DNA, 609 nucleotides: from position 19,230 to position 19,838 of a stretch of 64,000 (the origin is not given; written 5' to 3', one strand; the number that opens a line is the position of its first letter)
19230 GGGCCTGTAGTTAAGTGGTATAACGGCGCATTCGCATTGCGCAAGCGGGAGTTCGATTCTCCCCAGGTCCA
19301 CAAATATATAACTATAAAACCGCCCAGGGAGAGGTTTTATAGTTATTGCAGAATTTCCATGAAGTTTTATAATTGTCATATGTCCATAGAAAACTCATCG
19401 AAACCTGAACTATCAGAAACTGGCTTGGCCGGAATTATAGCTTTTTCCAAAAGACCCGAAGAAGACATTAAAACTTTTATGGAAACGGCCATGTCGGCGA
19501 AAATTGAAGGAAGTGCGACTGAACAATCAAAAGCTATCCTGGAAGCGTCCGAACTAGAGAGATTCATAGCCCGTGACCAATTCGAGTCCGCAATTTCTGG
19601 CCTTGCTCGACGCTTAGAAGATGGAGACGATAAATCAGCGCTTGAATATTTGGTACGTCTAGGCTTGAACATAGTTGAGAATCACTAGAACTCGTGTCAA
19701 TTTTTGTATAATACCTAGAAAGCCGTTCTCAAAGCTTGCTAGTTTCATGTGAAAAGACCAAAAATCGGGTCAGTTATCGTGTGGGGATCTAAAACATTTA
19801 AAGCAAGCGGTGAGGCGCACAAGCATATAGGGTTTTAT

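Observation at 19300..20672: tRNA-bounded AT-rich segment seeded with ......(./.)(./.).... palindromes, some in-frame inside a YraN-like endonuclease gene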

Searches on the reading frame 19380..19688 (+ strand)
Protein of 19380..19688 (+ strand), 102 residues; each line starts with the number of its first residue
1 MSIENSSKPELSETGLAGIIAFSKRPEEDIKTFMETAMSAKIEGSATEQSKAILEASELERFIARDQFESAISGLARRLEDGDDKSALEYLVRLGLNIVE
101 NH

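Call 10: search_protein_families(library=pfam, proteins=[window:19380-19688:+], max_evalue=0.1)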
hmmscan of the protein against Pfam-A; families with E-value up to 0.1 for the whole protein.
window:19380-19688:+ (102 aa): 0 families

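Call 56: search_protein_families(library=pfam, proteins=[window:19380-19688:+], max_evalue=1)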
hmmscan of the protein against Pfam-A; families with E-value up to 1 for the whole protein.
window:19380-19688:+ (102 aa): 0 families
